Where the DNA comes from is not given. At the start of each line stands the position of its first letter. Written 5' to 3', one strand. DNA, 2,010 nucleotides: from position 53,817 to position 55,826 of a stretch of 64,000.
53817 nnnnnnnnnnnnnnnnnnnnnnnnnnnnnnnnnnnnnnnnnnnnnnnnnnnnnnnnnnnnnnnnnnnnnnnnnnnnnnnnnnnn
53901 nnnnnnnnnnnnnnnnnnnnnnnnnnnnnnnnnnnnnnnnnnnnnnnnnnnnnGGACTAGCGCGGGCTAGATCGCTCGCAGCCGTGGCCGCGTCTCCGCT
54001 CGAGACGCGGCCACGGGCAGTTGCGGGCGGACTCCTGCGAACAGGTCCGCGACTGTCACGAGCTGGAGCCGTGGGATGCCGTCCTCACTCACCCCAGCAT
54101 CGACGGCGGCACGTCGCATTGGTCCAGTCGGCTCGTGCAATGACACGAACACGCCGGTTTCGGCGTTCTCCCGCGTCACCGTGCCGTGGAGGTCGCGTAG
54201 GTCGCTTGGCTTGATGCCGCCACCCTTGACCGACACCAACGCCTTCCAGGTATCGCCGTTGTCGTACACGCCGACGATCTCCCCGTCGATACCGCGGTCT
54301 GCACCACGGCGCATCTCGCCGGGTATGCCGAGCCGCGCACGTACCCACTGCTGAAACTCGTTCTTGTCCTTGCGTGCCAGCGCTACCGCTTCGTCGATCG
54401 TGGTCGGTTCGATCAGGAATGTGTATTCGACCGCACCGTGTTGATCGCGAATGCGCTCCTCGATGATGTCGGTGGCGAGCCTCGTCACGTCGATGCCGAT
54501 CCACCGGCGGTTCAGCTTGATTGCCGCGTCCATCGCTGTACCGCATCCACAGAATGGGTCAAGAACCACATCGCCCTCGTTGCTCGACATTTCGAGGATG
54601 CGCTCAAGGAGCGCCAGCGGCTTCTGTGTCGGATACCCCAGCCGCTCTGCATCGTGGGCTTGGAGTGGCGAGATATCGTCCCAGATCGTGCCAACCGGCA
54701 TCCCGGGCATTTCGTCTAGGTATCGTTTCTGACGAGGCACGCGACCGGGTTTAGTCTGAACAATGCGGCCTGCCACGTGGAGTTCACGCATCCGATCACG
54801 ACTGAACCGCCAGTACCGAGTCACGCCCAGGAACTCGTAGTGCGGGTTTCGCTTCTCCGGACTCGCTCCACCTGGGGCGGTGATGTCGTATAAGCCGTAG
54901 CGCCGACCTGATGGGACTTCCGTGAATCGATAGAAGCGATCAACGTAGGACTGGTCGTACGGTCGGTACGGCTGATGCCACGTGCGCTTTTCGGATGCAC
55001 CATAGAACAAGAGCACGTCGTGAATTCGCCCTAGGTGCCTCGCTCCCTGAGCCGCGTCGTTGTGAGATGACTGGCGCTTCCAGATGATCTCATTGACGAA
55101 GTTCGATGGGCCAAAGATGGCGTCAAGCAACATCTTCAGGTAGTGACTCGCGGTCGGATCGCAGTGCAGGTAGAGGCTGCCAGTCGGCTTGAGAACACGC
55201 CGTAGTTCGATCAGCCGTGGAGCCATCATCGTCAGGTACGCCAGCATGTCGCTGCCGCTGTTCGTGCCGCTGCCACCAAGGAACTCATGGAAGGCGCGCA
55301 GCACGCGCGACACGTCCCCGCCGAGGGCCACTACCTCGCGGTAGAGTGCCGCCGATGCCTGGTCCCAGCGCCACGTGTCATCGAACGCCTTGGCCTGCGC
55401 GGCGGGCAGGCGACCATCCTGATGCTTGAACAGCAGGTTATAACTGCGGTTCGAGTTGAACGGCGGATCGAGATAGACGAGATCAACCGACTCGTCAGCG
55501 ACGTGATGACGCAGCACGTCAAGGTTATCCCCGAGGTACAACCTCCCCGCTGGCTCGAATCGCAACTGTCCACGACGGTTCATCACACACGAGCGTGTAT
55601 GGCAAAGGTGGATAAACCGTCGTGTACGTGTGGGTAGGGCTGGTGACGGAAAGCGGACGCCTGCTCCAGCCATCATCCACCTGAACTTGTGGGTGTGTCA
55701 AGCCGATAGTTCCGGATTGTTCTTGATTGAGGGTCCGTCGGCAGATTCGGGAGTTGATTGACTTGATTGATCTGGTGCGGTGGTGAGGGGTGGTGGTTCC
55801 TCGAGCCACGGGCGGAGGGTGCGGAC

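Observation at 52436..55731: Recently inserted IS1595-type transposon carrying a methyltransferase–Mrr nuclease fusion as cargo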

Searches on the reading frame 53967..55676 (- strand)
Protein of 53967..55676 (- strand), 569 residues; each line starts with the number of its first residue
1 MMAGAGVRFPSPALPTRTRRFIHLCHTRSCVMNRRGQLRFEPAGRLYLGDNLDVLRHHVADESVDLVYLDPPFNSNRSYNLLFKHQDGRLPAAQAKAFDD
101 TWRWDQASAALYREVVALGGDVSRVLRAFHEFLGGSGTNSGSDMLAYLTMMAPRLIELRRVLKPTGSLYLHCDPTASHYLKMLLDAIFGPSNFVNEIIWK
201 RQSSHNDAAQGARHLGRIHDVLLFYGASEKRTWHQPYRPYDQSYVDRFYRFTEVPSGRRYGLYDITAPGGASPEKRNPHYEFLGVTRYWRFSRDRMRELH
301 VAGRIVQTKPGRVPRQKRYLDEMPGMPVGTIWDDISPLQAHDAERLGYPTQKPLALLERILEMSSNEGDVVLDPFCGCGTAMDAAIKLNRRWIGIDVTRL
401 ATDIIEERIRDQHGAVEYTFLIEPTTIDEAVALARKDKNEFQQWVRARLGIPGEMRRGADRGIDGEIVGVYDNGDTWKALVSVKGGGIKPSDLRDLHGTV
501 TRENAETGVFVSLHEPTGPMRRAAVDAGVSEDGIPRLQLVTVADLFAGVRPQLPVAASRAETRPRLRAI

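Call 4: search_protein_families(library=pfam, proteins=[window:53967-55676:-], max_evalue=0.01)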
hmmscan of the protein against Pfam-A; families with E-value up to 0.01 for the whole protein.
window:53967-55676:- (569 aa): 5 families
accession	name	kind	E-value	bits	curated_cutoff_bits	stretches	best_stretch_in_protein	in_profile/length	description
PF01555.25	N6_N4_Mtase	-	2.8e-42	145.6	26.7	1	64-406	1-220/221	DNA methylase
PF22722.2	NA-iREase1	-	3e-05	24.4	27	1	441-525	5-89/106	NACHT-associated inactive Restriction Endonuclease 1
PF04471.18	Mrr_cat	-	0.00012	22.6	21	1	455-526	28-99/115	Restriction endonuclease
PF02086.21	MethyltransfD12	-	0.00052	20.3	22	0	60-86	172-199/253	D12 class N6 adenine-specific DNA methyltransferase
PF03602.21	Cons_hypoth95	-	0.00088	19.4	24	0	46-80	95-130/182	Conserved hypothetical protein 95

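Call 8: find_encoding_contigs(protein=window:53967-55583:-, flank=10000, max_places=10)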
Protein window:53967-55583:- (538 aa): 4 contigs read that carry it; 4 places shown.
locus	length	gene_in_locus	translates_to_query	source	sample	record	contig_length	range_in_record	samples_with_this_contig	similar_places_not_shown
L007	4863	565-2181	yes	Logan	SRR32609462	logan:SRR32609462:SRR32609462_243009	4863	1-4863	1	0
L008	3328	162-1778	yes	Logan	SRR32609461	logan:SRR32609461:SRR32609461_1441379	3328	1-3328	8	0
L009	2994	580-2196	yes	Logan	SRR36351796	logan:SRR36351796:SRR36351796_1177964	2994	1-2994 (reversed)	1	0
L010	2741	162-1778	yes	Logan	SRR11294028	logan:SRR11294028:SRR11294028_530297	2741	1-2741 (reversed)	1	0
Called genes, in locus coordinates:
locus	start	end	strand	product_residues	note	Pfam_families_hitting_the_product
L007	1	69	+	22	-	?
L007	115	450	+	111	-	-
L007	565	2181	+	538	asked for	PF01555:N6_N4_Mtase, PF22722:NA-iREase1 (weak)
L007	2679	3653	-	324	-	PF12760:Zn_ribbon_IS1595 (weak), PF12762:DDE_Tnp_IS1595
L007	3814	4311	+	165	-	PF00293:NUDIX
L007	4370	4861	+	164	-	?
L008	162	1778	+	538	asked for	PF01555:N6_N4_Mtase, PF22722:NA-iREase1 (weak)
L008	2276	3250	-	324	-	PF12760:Zn_ribbon_IS1595 (weak), PF12762:DDE_Tnp_IS1595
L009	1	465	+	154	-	?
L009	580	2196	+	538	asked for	PF01555:N6_N4_Mtase, PF22722:NA-iREase1 (weak)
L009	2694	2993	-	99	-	?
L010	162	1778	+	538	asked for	PF01555:N6_N4_Mtase, PF22722:NA-iREase1 (weak)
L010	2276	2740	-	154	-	?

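Call 11: find_homologous_proteins(query=window:53967-55583:-)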
Query window:53967-55583:- (538 aa): 8000 proteins with E <= 0.001 among 8000 candidates; the best 120 are listed.
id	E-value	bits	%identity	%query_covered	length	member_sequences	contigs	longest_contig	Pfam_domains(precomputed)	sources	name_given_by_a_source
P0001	0.0e+0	1196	100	96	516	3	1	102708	PF22722.3,PF01555.25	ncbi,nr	ncbi:MAG: site-specific DNA-methyltransferase [Dehalococcoidia bacterium]|nr:site-specific DNA-methy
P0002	8.8e-216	736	62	97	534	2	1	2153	PF22722.3,PF04471.19,PF01555.25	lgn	-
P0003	4.6e-209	714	64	94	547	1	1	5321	PF02086.22,PF22722.3,PF04471.19,PF01555.25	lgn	-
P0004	6.6e-205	700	60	96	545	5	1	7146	PF22722.3,PF04471.19,PF01555.25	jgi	jgi:DNA modification methylase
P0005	3.7e-204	697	62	94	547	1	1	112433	PF22722.3,PF04471.19,PF01555.25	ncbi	-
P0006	3.8e-200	684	60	97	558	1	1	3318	PF22722.3,PF01555.25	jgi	jgi:DNA modification methylase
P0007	1.4e-199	682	58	98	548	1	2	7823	PF22722.3,PF04471.19,PF01555.25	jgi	jgi:DNA modification methylase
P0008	1.8e-199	682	57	96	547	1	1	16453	PF22722.3,PF01555.25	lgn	-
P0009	2.2e-199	682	59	93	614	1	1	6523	PF22722.3,PF04471.19,PF01555.25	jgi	jgi:DNA modification methylase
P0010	1.3e-198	679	58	96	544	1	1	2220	PF22722.3,PF04471.19,PF01555.25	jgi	jgi:DNA modification methylase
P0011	2.3e-198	678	60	94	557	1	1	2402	PF22722.3,PF01555.25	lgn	-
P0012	9.7e-196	670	59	94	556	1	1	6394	PF22722.3,PF01555.25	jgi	jgi:Adenine specific DNA methylase Mod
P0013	1.1e-195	669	58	95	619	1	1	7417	PF22722.3,PF04471.19,PF01555.25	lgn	-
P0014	4.0e-195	668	59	95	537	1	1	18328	PF22722.3,PF04471.19,PF01555.25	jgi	jgi:DNA modification methylase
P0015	1.1e-194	666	60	93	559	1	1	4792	PF01555.25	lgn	-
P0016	1.4e-194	666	58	95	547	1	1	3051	PF22722.3,PF04471.19,PF01555.25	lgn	-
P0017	1.7e-194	665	59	93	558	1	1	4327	PF01555.25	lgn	-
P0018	2.6e-194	665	60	93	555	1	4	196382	PF22722.3,PF01555.25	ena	-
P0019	9.0e-194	663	60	93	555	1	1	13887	PF22722.3,PF01555.25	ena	-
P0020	2.3e-193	662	58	97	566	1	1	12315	PF01555.25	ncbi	-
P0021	2.9e-193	661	60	93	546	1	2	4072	PF01555.25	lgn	-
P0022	1.3e-191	656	58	94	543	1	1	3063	PF02086.22,PF22722.3,PF04471.19,PF01555.25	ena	-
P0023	1.4e-191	656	59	95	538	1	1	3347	PF22722.3,PF04471.19,PF01555.25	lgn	-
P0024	1.9e-190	652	57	97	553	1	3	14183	PF01555.25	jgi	jgi:DNA modification methylase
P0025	3.9e-190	651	59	93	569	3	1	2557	PF01555.25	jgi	jgi:DNA modification methylase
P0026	7.8e-190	650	57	95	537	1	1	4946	PF22722.3,PF04471.19,PF01555.25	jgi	jgi:DNA modification methylase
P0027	1.0e-189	650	56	96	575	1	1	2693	PF22722.3,PF04471.19,PF01555.25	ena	-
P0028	1.0e-189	650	57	96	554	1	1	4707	PF04471.19,PF01555.25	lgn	-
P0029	3.8e-189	648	57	95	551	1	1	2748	PF22722.3,PF04471.19,PF01555.25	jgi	jgi:DNA modification methylase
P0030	8.1e-189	647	58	94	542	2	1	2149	PF22722.3,PF04471.19,PF01555.25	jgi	-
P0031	2.2e-188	645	58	95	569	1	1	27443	PF02086.22,PF22722.3,PF04471.19,PF01555.25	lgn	-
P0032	3.1e-188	645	58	95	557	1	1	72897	PF02086.22,PF22722.3,PF04471.19,PF01555.25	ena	-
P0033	5.9e-188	644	56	97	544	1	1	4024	PF22722.3,PF04471.19,PF01555.25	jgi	jgi:DNA modification methylase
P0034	6.4e-188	644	57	94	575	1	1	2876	PF22722.3,PF04471.19,PF01555.25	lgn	-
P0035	1.1e-187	643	55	96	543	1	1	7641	PF02086.22,PF22722.3,PF04471.19,PF01555.25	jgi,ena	-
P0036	2.7e-187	642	57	95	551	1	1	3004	PF22722.3,PF01555.25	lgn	-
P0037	2.9e-187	642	57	95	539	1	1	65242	PF13847.13,PF02086.22,PF22722.3,PF04471.19,PF01555.25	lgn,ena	-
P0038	2.9e-187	642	58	95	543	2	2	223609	PF02086.22,PF22722.3,PF04471.19,PF01555.25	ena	-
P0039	2.9e-187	642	58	94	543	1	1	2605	PF22722.3,PF04471.19,PF01555.25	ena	-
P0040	3.0e-187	642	56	96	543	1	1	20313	PF22722.3,PF04471.19,PF01555.25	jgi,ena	jgi:DNA modification methylase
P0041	4.2e-187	641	57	95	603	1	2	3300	PF03602.22,PF22722.3,PF01555.25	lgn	-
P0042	4.5e-187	641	57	96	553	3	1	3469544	PF22722.3,PF01555.25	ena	-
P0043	7.4e-187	640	55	96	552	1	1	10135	PF22722.3,PF04471.19,PF01555.25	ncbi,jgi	-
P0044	7.6e-187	640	56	96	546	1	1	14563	PF22722.3,PF04471.19,PF01555.25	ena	-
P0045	8.4e-187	640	56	96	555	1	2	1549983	PF22722.3,PF01555.25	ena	-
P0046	1.4e-186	639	56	96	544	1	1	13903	PF22722.3,PF04471.19,PF01555.25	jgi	jgi:DNA modification methylase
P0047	1.6e-186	639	58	95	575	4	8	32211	PF22722.3,PF04471.19,PF01555.25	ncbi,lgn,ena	-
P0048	1.7e-186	639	56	99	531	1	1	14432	PF22722.3,PF04471.19,PF01555.25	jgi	-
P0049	1.8e-186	639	56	96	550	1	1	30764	PF02086.22,PF22722.3,PF04471.19,PF01555.25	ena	-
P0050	2.0e-186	639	56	97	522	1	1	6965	PF22722.3,PF04471.19,PF01555.25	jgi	jgi:DNA modification methylase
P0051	2.1e-186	639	58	93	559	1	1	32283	PF22722.3,PF04471.19,PF01555.25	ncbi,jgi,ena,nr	ncbi:MAG: site-specific DNA-methyltransferase [Gemmatimonadetes bacterium]|nr:MAG: site-specific DNA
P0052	2.2e-186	639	56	95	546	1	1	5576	PF02086.22,PF22722.3,PF04471.19,PF01555.25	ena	-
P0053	4.3e-186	638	55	96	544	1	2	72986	PF22722.3,PF04471.19,PF01555.25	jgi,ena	jgi:DNA modification methylase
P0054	5.5e-186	637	54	97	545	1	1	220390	PF22722.3,PF01555.25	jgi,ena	-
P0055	6.3e-186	637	56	96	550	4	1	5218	PF22722.3,PF04471.19,PF01555.25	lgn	-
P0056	6.8e-186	637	55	96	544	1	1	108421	PF22722.3,PF04471.19,PF01555.25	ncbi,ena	-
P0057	7.3e-186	637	57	95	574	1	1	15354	PF22722.3,PF04471.19,PF01555.25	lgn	-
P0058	7.5e-186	637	57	96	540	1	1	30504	PF22722.3,PF04471.19,PF01555.25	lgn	-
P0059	1.0e-185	637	55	98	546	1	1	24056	PF13847.13,PF02086.22,PF22722.3,PF04471.19,PF01555.25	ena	-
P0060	1.9e-185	636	56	95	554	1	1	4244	PF02086.22,PF22722.3,PF01555.25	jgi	jgi:DNA modification methylase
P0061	2.0e-185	636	56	96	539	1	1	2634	PF22722.3,PF04471.19,PF01555.25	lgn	-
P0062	2.3e-185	635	54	97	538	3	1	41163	PF02086.22,PF22722.3,PF04471.19,PF01555.25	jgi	jgi:DNA modification methylase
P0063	3.1e-185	635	56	97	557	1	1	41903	PF22722.3,PF04471.19,PF01555.25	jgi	jgi:DNA modification methylase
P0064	3.1e-185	635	55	95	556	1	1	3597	PF22722.3,PF04471.19,PF01555.25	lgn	-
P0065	3.7e-185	635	58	93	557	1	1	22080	PF22722.3,PF04471.19,PF01555.25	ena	-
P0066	4.3e-185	634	54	98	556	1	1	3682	PF22722.3,PF04471.19,PF01555.25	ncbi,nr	ncbi:MAG: restriction endonuclease [Chloroflexi bacterium]|nr:restriction endonuclease [Chloroflexot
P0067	5.9e-185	634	57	95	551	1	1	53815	PF02086.22,PF22722.3,PF04471.19,PF01555.25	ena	-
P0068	6.3e-185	634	56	94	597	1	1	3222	PF22722.3,PF04471.19,PF01555.25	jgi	jgi:DNA modification methylase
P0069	7.2e-185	634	57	95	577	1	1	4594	PF22722.3,PF04471.19,PF01555.25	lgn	-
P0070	1.3e-184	633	57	93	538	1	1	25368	PF22722.3,PF04471.19,PF01555.25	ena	-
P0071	1.3e-184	633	56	96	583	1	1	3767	PF22722.3,PF04471.19,PF01555.25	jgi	jgi:DNA modification methylase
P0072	1.5e-184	633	57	95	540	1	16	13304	PF22722.3,PF04471.19,PF01555.25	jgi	jgi:DNA modification methylase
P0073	1.7e-184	632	56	93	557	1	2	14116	PF22722.3,PF04471.19,PF01555.25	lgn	-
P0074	1.9e-184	632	57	95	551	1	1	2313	PF02086.22,PF22722.3,PF04471.19,PF01555.25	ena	-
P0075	2.0e-184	632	57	95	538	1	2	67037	PF13847.13,PF02086.22,PF22722.3,PF04471.19,PF01555.25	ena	-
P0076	2.2e-184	632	57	95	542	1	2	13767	PF02086.22,PF22722.3,PF01555.25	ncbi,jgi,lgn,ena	-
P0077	2.3e-184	632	55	96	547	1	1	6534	PF22722.3,PF04471.19,PF01555.25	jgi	jgi:DNA modification methylase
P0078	2.4e-184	632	55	97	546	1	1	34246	PF02086.22,PF22722.3,PF04471.19,PF01555.25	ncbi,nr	ncbi:MAG: restriction endonuclease [Chloroflexi bacterium]|nr:restriction endonuclease [Chloroflexot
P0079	2.5e-184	632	57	96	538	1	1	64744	PF13847.13,PF02086.22,PF22722.3,PF04471.19,PF01555.25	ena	-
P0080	2.5e-184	632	56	96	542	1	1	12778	PF22722.3,PF04471.19,PF01555.25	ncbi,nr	ncbi:MAG: restriction endonuclease [Acidobacteria bacterium]|nr:restriction endonuclease [Acidobacte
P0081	2.5e-184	632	56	95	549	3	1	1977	PF22722.3,PF04471.19,PF01555.25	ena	-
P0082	2.6e-184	632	56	96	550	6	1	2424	PF22722.3,PF04471.19,PF01555.25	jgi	jgi:DNA modification methylase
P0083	3.0e-184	632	55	96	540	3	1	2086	PF02086.22,PF22722.3,PF04471.19,PF01555.25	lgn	-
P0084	3.1e-184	632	56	95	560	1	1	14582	PF22722.3,PF04471.19,PF01555.25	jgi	jgi:DNA modification methylase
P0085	3.6e-184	631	55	97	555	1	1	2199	PF22722.3,PF01555.25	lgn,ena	-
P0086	3.6e-184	631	56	95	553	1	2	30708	PF22722.3,PF01555.25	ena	-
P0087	3.7e-184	631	55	96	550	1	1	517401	PF02086.22,PF22722.3,PF04471.19,PF01555.25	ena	-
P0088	3.7e-184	631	55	96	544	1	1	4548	PF02086.22,PF22722.3,PF04471.19,PF01555.25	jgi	jgi:DNA modification methylase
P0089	4.4e-184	631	57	95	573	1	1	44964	PF02086.22,PF22722.3,PF04471.19,PF01555.25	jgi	jgi:DNA modification methylase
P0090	4.5e-184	631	56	97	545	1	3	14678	PF22722.3,PF04471.19,PF01555.25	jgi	jgi:DNA modification methylase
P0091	4.9e-184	631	55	96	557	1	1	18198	PF13847.13,PF02086.22,PF22722.3,PF01555.25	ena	-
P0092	5.6e-184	631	57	95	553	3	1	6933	PF22722.3,PF01555.25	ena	-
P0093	6.1e-184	631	56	96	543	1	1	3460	PF22722.3,PF04471.19,PF01555.25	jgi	jgi:DNA modification methylase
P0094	6.3e-184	631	55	97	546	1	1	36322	PF22722.3,PF04471.19,PF01555.25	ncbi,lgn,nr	ncbi:MAG: site-specific DNA-methyltransferase [Chloroflexota bacterium]|nr:site-specific DNA-methylt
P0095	6.9e-184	630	57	95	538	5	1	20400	PF13847.13,PF02086.22,PF04471.19,PF01555.25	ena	-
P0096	7.5e-184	630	56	96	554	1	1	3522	PF22722.3,PF04471.19,PF01555.25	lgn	-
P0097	7.8e-184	630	58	93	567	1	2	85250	PF22722.3,PF04471.19,PF01555.25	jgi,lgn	jgi:DNA modification methylase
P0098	8.6e-184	630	57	97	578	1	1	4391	PF22722.3,PF01555.25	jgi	jgi:DNA modification methylase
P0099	1.0e-183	630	53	99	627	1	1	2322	PF22722.3,PF04471.19,PF01555.25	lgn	-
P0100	1.1e-183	630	55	93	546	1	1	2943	PF22722.3,PF04471.19,PF01555.25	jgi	jgi:DNA modification methylase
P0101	1.3e-183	630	57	97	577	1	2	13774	PF22722.3,PF01555.25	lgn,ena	-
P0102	1.5e-183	629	55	96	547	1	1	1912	PF22722.3,PF04471.19,PF01555.25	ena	-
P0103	1.6e-183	629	57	94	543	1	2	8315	PF22722.3,PF01555.25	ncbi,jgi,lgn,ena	-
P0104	1.9e-183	629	57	95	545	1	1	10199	PF22722.3,PF04471.19,PF01555.25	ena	-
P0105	2.2e-183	629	56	96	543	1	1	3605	PF22722.3,PF04471.19,PF01555.25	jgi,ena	jgi:DNA modification methylase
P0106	2.2e-183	629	55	97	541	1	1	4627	PF02086.22,PF22722.3,PF01555.25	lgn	-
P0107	2.2e-183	629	56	95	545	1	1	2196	PF22722.3,PF04471.19,PF01555.25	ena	-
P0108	2.7e-183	629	55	95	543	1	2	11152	PF22722.3,PF04471.19,PF01555.25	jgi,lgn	jgi:DNA modification methylase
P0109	2.8e-183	628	55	95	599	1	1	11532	PF22722.3,PF04471.19,PF01555.25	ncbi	-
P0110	3.4e-183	628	57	94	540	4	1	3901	PF22722.3,PF04471.19,PF01555.25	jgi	jgi:DNA modification methylase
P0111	3.6e-183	628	56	95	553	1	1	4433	PF22722.3,PF01555.25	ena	-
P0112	3.7e-183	628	57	94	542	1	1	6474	PF01555.25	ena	-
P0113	3.8e-183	628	55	96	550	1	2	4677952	PF02086.22,PF22722.3,PF01555.25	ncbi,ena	-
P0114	3.9e-183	628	56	95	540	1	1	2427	PF22722.3,PF04471.19,PF01555.25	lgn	-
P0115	4.0e-183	628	54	98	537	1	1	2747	PF13847.13,PF03602.22,PF22722.3,PF04471.19,PF01555.25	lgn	-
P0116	4.3e-183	628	56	97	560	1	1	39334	PF22722.3,PF04471.19,PF01555.25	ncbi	-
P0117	5.7e-183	627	53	99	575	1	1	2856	PF22722.3,PF04471.19,PF01555.25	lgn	-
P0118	6.2e-183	627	57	93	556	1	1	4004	PF22722.3,PF01555.25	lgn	-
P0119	7.1e-183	627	55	95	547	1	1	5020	PF02086.22,PF22722.3,PF04471.19,PF01555.25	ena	-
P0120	7.6e-183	627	55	96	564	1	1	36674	PF22722.3,PF04471.19,PF01555.25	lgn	-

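Call 13: search_solved_structures(query=window:53967-55583:-, max_evalue=0.01, show_alignments=1)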
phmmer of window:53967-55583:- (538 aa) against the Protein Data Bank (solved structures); distinct sequences matched with E-value up to 0.01: 15.
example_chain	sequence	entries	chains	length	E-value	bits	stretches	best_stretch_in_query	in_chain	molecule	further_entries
6k0w_B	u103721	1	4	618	3.8e-19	71.8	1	11-384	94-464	Adenine specific DNA methyltransferase (Mod)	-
9c3u_A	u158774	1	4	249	3.4e-17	65.4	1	288-378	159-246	Methyltransferase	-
8urk_A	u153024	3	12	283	4.8e-17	64.9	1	298-379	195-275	Methyltransferase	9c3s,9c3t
4zcf_A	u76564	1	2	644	4.4e-14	55.1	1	107-181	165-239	Restriction endonuclease EcoP15I, modification subunit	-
6pbd_A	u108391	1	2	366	2.6e-12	49.2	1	313-366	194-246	Modification methylase CcrMI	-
2zie_A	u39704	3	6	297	1.2e-10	43.7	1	296-378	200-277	Putative modification methylase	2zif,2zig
1nw8_A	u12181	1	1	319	4.7e-10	41.8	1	253-370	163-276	MODIFICATION METHYLASE RSRI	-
1eg2_A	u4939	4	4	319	4.7e-10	41.8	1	253-370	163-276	MODIFICATION METHYLASE RSRI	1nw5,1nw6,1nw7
7dsu_A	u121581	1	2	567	7.2e-10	41.2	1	115-195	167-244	Mbo45V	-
5hfj_A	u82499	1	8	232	1.2e-09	40.4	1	312-367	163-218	Adenine specific DNA methyltransferase (DpnA)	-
5hek_A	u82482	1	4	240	1.3e-09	40.4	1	312-368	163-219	Adenine specific DNA methyltransferase (DpnA)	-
1g60_A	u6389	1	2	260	1.4e-09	40.3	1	273-367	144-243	Adenine-specific Methyltransferase MboIIA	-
8s9m_A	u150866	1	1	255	8.5e-09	37.7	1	284-380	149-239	DNA cytosine-N4 methyltransferase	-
8s9n_A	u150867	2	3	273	1e-08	37.4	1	284-380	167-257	DNA cytosine-N4 methyltransferase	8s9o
1boo_A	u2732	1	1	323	0.002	19.9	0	12-54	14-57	PROTEIN (N-4 CYTOSINE-SPECIFIC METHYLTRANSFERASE PVU II)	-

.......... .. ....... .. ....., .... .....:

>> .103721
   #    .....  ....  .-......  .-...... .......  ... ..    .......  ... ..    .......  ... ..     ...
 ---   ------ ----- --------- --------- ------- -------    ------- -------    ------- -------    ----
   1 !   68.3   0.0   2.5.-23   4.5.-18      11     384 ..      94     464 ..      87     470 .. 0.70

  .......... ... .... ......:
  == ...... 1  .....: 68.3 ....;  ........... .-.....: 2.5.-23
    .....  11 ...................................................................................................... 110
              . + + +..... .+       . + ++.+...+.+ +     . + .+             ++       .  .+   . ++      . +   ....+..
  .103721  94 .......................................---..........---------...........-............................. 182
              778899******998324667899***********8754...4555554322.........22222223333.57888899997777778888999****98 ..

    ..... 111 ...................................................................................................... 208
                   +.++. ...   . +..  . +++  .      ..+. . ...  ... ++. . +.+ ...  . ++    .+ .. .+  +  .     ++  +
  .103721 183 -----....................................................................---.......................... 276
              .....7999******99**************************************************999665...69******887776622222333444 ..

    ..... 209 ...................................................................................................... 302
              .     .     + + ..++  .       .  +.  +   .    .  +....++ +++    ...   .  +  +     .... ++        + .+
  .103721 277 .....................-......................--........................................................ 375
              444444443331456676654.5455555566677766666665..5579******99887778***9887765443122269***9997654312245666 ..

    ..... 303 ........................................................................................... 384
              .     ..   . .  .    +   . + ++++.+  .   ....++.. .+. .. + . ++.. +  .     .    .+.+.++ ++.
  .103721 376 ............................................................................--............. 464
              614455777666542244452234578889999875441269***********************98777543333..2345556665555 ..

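Call 38: search_protein_families(library=padloc, proteins=[window:53967-55583:-], max_evalue=0.001)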
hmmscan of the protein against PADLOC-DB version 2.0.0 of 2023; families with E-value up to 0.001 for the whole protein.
window:53967-55583:- (538 aa): 67 families (the best 25 are shown)
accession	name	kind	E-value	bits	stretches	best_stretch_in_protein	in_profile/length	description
PDLC03354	MTase_II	-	1.1e-58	197.2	1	115-401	128-405/425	Type II methyltransferase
PDLC03339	MTase_II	-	1e-52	177.3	3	290-380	184-273/399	Type II methyltransferase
PDLC03300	MTase_II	-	1.8e-44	150.1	2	275-395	178-292/302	Type II methyltransferase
PDLC03644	MTase_III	-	1.9e-41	140.4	1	115-379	108-394/542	Type III methyltransferase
PDLC03638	MTase_III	-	1.1e-36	124.6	1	115-377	430-676/816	Type III methyltransferase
PDLC03636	MTase_III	-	2.3e-36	123.7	2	116-204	96-182/575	Type III methyltransferase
PDLC03641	MTase_III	-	2.9e-31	106.7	2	114-360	182-434/657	Type III methyltransferase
PDLC03371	MTase_II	-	1e-30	105.1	2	298-380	173-254/260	Type II methyltransferase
PDLC03635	MTase_III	-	1.1e-30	105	2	115-214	267-367/708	Type III methyltransferase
PDLC03299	MTase_II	-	3.5e-29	100.2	2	298-379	178-258/296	Type II methyltransferase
PDLC03634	MTase_III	-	1.4e-28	98.2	1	116-359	173-431/621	Type III methyltransferase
PDLC03238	MTase_II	-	6e-28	96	2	293-382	281-367/428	Type II methyltransferase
PDLC03633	MTase_III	-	1.2e-26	91.6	2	316-379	291-354/616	Type III methyltransferase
PDLC03265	MTase_II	-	2.2e-24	84.5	2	317-380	267-330/333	Type II methyltransferase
PDLC03216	MTase_II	-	1.6e-23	81.3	1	317-384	194-261/364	Type II methyltransferase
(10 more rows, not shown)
